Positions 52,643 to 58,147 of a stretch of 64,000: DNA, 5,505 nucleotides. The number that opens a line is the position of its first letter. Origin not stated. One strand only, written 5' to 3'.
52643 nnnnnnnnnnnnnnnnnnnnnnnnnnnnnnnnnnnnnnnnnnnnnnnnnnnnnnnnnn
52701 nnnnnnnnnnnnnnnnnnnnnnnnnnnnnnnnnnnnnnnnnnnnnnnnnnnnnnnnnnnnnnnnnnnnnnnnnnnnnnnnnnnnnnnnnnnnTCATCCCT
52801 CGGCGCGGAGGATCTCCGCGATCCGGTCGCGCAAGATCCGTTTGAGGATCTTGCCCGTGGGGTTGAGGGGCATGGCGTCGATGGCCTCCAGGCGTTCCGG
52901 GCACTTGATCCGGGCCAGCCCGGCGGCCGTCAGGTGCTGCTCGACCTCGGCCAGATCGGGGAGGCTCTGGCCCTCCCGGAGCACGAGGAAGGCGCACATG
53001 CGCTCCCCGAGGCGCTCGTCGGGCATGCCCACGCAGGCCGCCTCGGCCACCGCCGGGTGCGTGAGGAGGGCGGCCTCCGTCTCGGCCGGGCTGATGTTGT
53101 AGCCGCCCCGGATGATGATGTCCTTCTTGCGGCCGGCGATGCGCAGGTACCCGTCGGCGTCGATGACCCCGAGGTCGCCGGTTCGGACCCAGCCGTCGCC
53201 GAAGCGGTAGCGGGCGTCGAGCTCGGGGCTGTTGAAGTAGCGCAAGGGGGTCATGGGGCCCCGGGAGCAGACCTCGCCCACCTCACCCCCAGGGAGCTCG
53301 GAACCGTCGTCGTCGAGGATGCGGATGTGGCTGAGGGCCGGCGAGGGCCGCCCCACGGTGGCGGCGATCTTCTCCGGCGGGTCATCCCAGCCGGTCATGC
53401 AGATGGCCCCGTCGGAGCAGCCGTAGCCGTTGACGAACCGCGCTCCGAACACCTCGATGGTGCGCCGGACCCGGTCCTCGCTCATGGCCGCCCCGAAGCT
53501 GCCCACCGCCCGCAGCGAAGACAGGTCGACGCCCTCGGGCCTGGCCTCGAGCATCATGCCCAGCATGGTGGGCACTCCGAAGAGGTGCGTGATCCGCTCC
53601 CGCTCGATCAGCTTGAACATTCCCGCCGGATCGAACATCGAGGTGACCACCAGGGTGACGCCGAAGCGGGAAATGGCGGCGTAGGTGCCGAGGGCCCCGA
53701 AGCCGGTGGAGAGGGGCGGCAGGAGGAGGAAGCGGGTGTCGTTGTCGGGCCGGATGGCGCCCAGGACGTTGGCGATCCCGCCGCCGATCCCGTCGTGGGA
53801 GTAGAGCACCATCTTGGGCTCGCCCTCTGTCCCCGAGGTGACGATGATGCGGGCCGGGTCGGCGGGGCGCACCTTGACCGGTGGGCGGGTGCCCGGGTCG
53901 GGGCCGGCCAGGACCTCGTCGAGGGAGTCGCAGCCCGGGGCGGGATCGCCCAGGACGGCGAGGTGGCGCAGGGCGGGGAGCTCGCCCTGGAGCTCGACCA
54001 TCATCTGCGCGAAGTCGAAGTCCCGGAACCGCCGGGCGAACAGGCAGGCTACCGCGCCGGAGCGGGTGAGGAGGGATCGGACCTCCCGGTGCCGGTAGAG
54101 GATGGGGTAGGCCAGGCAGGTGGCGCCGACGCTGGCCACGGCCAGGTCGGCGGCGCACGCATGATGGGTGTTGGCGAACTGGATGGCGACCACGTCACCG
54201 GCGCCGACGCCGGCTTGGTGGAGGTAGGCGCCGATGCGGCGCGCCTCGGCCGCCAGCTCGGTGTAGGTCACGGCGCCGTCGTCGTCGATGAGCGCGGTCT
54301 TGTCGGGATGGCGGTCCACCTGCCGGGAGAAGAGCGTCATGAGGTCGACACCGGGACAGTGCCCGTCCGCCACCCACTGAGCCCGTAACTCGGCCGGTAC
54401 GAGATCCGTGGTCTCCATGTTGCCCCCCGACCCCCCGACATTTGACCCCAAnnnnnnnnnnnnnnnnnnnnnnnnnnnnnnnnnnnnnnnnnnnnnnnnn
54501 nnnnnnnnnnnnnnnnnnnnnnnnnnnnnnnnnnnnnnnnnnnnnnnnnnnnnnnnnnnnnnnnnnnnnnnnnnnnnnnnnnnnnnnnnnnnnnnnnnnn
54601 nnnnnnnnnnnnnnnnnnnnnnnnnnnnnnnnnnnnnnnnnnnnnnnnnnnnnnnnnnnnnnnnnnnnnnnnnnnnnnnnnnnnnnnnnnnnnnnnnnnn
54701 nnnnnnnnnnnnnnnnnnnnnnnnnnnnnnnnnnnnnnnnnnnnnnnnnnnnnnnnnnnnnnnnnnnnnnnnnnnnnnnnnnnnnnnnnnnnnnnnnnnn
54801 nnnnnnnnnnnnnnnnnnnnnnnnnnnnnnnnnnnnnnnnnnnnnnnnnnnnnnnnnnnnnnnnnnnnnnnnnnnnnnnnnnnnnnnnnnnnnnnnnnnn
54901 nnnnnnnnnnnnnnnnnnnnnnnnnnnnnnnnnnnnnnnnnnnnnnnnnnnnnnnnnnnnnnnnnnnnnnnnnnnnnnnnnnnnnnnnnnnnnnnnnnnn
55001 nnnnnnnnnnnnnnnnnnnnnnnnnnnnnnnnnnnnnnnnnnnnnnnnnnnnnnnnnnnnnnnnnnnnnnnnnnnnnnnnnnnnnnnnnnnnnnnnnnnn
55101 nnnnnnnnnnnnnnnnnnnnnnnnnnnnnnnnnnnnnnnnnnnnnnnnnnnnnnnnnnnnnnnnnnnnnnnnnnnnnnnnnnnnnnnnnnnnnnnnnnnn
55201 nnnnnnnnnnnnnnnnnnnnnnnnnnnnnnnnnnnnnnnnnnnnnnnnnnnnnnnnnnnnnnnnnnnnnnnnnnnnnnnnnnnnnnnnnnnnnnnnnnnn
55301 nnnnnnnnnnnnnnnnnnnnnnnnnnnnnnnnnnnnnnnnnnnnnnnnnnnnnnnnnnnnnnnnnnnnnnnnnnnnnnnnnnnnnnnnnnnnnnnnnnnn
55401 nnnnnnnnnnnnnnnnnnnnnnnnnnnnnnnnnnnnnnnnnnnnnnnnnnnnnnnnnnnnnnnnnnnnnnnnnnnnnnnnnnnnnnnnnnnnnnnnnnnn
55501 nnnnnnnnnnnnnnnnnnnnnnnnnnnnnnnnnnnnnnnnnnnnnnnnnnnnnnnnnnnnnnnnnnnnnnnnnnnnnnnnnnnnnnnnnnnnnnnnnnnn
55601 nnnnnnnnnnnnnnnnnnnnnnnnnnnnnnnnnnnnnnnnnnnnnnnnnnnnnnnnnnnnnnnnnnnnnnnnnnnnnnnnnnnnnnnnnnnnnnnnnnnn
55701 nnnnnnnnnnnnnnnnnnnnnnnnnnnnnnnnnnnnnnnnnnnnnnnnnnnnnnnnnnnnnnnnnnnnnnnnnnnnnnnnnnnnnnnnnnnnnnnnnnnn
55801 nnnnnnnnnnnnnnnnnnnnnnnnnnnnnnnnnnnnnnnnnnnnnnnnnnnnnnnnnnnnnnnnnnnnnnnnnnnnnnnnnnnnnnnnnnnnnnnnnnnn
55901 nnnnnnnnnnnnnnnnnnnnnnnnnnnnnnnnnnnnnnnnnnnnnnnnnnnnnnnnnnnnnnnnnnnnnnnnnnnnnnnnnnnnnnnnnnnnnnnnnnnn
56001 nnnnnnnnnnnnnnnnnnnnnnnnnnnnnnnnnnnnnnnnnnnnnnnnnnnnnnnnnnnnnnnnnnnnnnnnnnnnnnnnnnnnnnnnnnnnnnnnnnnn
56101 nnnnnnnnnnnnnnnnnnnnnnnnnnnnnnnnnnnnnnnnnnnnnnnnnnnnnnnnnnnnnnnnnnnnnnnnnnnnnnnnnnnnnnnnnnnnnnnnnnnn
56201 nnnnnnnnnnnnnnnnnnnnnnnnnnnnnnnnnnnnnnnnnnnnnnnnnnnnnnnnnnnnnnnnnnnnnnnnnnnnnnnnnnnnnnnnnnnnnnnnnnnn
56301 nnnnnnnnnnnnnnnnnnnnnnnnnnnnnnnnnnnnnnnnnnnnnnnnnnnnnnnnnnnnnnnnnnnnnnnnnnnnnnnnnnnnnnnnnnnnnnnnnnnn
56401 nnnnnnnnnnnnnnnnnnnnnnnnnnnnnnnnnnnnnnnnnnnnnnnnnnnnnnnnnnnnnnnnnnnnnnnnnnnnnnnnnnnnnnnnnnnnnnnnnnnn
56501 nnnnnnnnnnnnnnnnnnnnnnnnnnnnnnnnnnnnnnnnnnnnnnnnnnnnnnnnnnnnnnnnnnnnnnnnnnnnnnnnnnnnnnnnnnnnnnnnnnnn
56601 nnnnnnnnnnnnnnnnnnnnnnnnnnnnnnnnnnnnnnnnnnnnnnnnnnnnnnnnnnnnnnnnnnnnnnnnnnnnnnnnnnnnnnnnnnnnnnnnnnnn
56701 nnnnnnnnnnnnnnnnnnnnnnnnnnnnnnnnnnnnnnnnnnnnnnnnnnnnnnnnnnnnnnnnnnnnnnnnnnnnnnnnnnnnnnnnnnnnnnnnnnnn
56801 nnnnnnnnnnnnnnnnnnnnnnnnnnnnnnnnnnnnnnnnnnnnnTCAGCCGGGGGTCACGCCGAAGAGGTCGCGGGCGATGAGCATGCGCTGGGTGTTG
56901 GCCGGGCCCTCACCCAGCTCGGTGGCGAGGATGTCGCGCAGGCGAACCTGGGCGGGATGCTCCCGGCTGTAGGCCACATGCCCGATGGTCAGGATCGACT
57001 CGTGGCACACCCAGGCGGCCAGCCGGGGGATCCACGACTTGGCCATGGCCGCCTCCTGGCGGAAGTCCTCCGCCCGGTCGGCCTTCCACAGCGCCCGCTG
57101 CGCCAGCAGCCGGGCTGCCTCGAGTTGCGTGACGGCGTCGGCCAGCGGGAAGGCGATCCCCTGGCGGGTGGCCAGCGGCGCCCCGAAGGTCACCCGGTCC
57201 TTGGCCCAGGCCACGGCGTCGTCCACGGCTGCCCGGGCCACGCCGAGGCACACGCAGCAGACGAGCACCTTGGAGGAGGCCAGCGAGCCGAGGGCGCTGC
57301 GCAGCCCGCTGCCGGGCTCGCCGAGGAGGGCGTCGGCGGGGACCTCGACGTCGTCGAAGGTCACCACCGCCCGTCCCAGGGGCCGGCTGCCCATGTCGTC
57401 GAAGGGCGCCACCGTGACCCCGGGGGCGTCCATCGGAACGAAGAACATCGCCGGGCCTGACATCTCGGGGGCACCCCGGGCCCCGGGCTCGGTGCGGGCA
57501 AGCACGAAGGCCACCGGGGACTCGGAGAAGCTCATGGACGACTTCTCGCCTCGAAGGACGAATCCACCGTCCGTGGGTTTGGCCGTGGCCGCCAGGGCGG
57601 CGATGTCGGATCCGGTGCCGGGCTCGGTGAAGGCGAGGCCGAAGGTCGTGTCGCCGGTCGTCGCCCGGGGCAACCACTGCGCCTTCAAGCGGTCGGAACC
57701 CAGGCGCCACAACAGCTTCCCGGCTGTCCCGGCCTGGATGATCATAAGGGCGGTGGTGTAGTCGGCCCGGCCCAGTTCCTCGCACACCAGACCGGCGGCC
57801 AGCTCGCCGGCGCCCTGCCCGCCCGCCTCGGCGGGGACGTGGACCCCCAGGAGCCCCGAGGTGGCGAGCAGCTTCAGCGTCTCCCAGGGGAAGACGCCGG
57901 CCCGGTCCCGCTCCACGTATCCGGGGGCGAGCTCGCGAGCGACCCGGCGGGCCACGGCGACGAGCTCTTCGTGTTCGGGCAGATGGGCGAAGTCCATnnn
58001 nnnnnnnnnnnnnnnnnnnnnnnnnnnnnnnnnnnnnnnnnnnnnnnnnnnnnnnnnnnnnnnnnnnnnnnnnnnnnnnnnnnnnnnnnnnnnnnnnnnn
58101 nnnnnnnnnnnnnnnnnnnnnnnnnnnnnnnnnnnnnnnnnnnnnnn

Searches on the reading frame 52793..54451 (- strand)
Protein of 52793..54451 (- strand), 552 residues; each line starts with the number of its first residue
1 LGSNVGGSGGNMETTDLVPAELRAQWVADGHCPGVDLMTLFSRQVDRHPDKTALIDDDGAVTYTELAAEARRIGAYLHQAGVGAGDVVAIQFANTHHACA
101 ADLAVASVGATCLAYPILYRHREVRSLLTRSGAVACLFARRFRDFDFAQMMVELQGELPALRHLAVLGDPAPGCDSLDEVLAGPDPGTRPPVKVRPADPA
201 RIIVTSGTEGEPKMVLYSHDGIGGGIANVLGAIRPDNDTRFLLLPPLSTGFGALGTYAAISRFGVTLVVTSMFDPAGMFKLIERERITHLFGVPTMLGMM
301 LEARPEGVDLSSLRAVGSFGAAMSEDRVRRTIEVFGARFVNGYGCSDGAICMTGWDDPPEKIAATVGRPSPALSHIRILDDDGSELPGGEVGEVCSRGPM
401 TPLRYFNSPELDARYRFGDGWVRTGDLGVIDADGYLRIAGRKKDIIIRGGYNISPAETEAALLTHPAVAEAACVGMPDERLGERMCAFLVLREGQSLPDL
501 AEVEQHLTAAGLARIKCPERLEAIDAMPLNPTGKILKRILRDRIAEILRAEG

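Call 78: search_protein_families(library=pfam, proteins=[window:52793-54451:-], max_evalue=0.001)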
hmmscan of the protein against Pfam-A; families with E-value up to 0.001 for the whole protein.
window:52793-54451:- (552 aa): 2 families
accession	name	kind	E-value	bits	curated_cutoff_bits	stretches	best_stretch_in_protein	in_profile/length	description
PF00501.34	AMP-binding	-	9e-72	242.4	29.9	1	41-405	1-383/384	AMP-binding enzyme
PF13193.12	AMP-binding_C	-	2.1e-18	67.4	24.5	1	457-534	1-76/76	AMP-binding enzyme C-terminal domain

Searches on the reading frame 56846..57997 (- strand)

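Call 78: search_protein_families(library=pfam, proteins=[window:56846-57997:-], max_evalue=0.001)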
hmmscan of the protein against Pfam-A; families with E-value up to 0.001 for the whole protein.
window:56846-57997:- (383 aa): 4 families
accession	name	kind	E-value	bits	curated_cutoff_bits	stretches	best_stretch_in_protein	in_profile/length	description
PF00441.29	Acyl-CoA_dh_1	-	2e-34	119.4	22.4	1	229-377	1-149/150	Acyl-CoA dehydrogenase, C-terminal domain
PF02771.21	Acyl-CoA_dh_N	-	5.6e-24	85.1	22.9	1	7-116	2-113/113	Acyl-CoA dehydrogenase, N-terminal domain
PF02770.24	Acyl-CoA_dh_M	-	5.1e-15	55.9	33.3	1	121-217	2-97/97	Acyl-CoA dehydrogenase, middle domain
PF08028.16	Acyl-CoA_dh_2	-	8.9e-15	55.6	22.7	1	246-359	3-126/134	Acyl-CoA dehydrogenase, C-terminal domain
